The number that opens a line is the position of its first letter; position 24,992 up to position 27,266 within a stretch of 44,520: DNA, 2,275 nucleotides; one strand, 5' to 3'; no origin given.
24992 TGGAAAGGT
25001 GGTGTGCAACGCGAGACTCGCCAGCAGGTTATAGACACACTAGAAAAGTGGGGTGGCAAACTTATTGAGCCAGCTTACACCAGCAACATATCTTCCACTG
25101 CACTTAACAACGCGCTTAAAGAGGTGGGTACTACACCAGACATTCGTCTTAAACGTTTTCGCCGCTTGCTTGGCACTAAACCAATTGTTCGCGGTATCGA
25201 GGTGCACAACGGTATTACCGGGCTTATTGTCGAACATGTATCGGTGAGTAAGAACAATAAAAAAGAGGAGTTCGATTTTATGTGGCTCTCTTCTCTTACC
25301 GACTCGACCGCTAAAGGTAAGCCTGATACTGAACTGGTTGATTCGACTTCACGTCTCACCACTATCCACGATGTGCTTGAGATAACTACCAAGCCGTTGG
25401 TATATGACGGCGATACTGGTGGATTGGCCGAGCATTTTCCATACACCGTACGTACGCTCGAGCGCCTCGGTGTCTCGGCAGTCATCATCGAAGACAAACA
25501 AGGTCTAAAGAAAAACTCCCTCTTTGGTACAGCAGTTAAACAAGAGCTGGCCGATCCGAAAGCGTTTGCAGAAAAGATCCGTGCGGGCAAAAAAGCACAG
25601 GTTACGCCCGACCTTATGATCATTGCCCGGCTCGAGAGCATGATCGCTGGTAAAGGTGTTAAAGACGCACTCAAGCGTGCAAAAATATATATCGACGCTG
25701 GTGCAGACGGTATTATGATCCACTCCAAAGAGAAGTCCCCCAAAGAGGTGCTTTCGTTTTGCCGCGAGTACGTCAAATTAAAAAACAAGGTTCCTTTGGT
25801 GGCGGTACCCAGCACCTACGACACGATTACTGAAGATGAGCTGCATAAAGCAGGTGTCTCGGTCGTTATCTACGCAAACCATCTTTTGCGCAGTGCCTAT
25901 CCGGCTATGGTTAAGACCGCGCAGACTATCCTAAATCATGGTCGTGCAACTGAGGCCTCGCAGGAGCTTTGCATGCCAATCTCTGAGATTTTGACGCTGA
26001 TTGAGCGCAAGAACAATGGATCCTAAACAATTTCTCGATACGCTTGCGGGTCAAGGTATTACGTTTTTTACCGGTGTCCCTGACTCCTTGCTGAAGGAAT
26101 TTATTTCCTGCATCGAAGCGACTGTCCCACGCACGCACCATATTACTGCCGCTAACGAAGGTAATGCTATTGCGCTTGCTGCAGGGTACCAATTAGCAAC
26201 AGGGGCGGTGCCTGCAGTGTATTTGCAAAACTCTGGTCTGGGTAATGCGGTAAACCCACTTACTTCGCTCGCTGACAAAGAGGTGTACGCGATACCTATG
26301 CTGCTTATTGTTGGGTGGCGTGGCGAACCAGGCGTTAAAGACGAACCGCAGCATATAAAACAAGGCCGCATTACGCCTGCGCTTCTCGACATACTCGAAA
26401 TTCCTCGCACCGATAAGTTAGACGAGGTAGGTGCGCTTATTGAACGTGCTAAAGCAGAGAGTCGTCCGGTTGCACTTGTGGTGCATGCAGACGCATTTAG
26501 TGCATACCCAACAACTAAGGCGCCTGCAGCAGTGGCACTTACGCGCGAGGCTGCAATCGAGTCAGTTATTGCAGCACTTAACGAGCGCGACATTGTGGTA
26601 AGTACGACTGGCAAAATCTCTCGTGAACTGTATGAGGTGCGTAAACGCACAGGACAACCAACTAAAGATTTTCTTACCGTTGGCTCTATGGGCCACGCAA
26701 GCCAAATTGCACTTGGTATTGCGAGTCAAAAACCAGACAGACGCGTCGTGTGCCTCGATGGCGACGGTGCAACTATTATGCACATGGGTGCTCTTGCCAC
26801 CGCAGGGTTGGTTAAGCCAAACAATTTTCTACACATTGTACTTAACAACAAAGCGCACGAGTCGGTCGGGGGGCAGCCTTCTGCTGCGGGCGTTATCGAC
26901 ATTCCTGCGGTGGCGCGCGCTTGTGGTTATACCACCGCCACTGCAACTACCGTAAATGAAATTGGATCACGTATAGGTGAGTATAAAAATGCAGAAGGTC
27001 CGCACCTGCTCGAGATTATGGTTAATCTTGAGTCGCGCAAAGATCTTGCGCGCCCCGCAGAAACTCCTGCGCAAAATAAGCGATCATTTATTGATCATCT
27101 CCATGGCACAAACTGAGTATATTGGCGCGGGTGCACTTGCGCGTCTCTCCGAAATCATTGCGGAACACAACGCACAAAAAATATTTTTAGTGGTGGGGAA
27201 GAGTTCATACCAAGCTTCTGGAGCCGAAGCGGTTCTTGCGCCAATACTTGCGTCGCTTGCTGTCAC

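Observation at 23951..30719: Complete phosphonate branch embedded in a glycan locus, suggesting a phosphonate-decorated cell-surface glycan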

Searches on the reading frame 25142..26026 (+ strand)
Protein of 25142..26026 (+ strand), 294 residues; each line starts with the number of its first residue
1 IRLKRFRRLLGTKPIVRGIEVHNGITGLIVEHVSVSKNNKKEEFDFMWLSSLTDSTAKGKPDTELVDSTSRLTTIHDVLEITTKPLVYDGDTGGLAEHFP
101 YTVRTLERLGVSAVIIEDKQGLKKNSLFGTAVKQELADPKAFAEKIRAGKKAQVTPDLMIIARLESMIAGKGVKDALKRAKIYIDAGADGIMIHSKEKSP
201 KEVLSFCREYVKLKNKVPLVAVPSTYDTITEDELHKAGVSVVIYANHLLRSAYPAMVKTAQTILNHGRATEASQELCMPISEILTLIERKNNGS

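Call 29: search_solved_structures(query=window:25142-26026:+, max_evalue=1e-20, show_alignments=3)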
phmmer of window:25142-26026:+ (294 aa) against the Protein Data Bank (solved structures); distinct sequences matched with E-value up to 1e-20: 4.
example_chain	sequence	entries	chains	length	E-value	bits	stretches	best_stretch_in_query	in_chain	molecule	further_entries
5unc_A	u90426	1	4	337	6.2e-45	156.7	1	41-283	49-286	PHOSPHOENOLPYRUVATE PHOSPHOMUTASE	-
2dua_A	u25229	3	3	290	3.7e-37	131.3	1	27-276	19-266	Phosphonopyruvate hydrolase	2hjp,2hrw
1m1b_A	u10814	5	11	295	6e-37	130.6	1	5-271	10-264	PHOSPHOENOLPYRUVATE PHOSPHOMUTASE | PROTEIN (PHOSPHOENOLPYRUVATE MUTASE)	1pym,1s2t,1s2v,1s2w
1s2u_A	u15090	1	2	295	6.4e-36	127.2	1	5-271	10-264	Phosphoenolpyruvate phosphomutase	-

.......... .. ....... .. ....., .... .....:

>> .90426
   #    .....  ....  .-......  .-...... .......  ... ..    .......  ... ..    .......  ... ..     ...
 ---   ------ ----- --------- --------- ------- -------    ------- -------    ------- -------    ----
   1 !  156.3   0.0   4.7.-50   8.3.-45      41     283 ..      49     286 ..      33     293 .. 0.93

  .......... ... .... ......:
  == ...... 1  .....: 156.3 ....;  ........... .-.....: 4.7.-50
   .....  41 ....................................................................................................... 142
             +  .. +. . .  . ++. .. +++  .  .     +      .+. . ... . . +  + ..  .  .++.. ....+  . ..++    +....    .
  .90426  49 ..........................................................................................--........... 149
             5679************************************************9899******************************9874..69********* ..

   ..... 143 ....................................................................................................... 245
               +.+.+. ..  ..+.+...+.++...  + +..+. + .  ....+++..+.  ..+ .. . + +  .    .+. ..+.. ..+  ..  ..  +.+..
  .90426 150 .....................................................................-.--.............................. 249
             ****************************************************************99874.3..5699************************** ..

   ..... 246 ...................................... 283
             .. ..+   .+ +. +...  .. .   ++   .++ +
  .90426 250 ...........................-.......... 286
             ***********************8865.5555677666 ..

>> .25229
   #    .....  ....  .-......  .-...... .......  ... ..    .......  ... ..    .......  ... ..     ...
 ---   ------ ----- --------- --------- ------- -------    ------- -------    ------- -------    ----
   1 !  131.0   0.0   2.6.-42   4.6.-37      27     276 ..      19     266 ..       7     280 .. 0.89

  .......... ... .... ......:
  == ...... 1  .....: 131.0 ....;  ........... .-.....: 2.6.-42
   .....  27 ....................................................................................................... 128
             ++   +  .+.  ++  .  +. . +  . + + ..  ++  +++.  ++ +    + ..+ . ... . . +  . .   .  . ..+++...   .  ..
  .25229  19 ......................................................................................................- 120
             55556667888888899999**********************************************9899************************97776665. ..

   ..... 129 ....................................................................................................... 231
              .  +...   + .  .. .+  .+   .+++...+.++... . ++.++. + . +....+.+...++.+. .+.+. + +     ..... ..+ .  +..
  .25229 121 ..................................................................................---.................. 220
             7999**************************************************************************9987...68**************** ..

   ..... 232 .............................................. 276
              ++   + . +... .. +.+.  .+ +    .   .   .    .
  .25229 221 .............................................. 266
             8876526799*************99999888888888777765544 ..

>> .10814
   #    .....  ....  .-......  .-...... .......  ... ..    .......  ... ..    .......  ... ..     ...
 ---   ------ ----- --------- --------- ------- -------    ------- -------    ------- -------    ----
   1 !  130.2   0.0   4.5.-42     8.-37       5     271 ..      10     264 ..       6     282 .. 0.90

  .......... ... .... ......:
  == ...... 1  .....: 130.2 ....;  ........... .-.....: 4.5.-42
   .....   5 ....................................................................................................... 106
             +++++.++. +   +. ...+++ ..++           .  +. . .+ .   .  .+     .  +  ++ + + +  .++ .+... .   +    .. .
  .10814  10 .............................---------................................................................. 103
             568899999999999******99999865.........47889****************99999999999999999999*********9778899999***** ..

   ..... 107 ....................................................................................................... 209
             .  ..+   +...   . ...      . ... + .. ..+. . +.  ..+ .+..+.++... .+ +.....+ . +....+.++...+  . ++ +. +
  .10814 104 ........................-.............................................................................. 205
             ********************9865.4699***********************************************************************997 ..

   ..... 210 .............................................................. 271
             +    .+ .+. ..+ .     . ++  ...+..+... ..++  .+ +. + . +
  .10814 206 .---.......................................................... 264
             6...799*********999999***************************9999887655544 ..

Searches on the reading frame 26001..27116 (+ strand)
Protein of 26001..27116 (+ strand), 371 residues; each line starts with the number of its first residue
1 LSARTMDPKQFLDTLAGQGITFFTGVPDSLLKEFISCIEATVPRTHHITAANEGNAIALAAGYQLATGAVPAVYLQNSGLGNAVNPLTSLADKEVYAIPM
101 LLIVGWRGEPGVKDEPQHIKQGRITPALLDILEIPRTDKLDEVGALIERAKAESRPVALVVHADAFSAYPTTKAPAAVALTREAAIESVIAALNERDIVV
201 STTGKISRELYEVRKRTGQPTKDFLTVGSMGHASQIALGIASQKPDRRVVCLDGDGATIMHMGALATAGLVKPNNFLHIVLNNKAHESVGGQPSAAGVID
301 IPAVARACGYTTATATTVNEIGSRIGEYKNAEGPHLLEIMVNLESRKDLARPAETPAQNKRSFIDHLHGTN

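Call 5: search_protein_families(library=pfam, proteins=[window:26001-27116:+], max_evalue=0.001)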
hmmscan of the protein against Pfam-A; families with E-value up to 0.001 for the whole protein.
window:26001-27116:+ (371 aa): 2 families
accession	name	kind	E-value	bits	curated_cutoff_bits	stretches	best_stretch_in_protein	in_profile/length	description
PF02775.26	TPP_enzyme_C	-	1.8e-17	64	21.9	1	225-339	25-151/151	Thiamine pyrophosphate enzyme, C-terminal TPP binding domain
PF02776.23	TPP_enzyme_N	-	5.4e-16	58.9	26.8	1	10-120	6-110/119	Thiamine pyrophosphate enzyme, N-terminal TPP binding domain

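Call 6: search_protein_families(library=ncbifam, proteins=[window:26001-27116:+], max_evalue=0.001)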
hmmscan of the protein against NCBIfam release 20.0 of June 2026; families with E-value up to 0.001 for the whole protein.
window:26001-27116:+ (371 aa): 48 families (the best 25 are shown)
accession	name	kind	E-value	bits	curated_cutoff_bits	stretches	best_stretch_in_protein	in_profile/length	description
TIGR03297.1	Ppyr-DeCO2ase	equivalog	2.4e-136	454.5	312.5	1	19-367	1-360/360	phosphonopyruvate decarboxylase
TIGR03846.1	sulfopy_beta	equivalog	4.8e-33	114.6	221.5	1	182-344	1-159/182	sulfopyruvate decarboxylase subunit beta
NF004813.0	PRK06163.1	equivalog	2.1e-27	96.1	240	1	180-366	13-195/202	hypothetical protein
TIGR03845.1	sulfopyru_alph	equivalog_domain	2.8e-23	82.6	147.95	1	10-163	3-157/160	sulfopyruvate decarboxylase subunit alpha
NF006016.1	PRK08155.1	equivalog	4.1e-16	58.5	870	2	159-286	339-466/554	acetolactate synthase large subunit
NF005760.0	PRK07586.1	equivalog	1.4e-14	53.9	363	1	166-341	323-514/514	acetolactate synthase large subunit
TIGR00118.1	acolac_lg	equivalog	2.2e-13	49.6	538.35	2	184-344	365-537/557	biosynthetic-type acetolactate synthase large subunit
NF006052.0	PRK08199.1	subfamily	4.9e-13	48.2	539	1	158-344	343-540/559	thiamine pyrophosphate protein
NF005485.1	PRK07092.1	equivalog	1.6e-12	47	493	1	168-343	336-520/523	benzoylformate decarboxylase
NF004710.0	PRK06048.1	equivalog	4.5e-11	41.9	976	1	222-345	405-541/561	acetolactate synthase large subunit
NF006524.0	PRK08978.1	equivalog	6.6e-11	41.2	738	1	222-281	392-452/548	acetolactate synthase 2 catalytic subunit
NF005712.0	PRK07524.1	subfamily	1.2e-10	40.5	500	1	173-342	352-530/536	5-guanidino-2-oxopentanoate decarboxylase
NF005364.0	PRK06882.1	equivalog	1.2e-10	40.5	1083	2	227-284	420-476/574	acetolactate synthase 3 large subunit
NF009122.0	PRK12474.1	subfamily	2e-10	40.1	835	1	135-285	304-445/518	hypothetical protein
NF005936.0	PRK07979.1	equivalog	2.2e-10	39.5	1080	2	226-284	419-476/574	acetolactate synthase 3 large subunit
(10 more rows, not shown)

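Call 28: search_solved_structures(query=window:26016-27116:+, max_evalue=0.00001)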
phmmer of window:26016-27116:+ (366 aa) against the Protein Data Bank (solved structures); distinct sequences matched with E-value up to 0.00001: 63 (the best 60 are shown).
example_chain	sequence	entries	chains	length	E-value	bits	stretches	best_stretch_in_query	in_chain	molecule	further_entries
9iz3_B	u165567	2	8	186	1.6e-25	93.3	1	192-361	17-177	Putative phosphonopyruvate decarboxylase beta subunit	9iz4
9iz3_A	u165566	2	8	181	2.3e-15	59.9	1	4-156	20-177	Putative phosphonopyruvate decarboxylase alpha subunit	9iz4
6lpi_A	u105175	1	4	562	2.5e-15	59.8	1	136-340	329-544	Acetolactate synthase isozyme 1 large subunit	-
4rjj_A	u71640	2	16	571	1e-07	34.8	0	224-345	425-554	Acetolactate synthase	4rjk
4rji_A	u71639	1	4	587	1.1e-07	34.6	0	224-345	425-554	Acetolactate synthase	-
9u8r_A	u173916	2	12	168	1.6e-07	34.1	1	8-157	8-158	Thiamine pyrophosphate enzyme N-terminal TPP-binding domain-containing protein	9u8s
9u8q_A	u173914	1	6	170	1.6e-07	34.1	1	8-157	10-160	Thiamine pyrophosphate enzyme N-terminal TPP-binding domain-containing protein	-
13bb_A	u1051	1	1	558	5.8e-07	32.3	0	221-334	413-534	acetolactate synthase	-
9u8q_G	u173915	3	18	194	7e-07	32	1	191-312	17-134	Thiamine pyrophosphate enzyme TPP-binding domain-containing protein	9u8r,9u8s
7orx_AAA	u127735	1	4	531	7.6e-07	31.9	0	213-338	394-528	Probable benzoylformate decarboxylase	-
4gpe_A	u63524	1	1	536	8.5e-07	31.7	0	182-335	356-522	Benzoylformate decarboxylase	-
7u25_A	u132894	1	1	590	1.2e-06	31.2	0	221-334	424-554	Acetolactate synthase, chloroplastic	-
7tzz_A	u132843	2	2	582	1.2e-06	31.2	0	221-334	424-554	Acetolactate synthase, chloroplastic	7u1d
7stq_A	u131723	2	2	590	1.2e-06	31.2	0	221-334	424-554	Acetolactate synthase, chloroplastic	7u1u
3e9y_A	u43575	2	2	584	1.2e-06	31.2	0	221-334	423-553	Acetolactate synthase, chloroplastic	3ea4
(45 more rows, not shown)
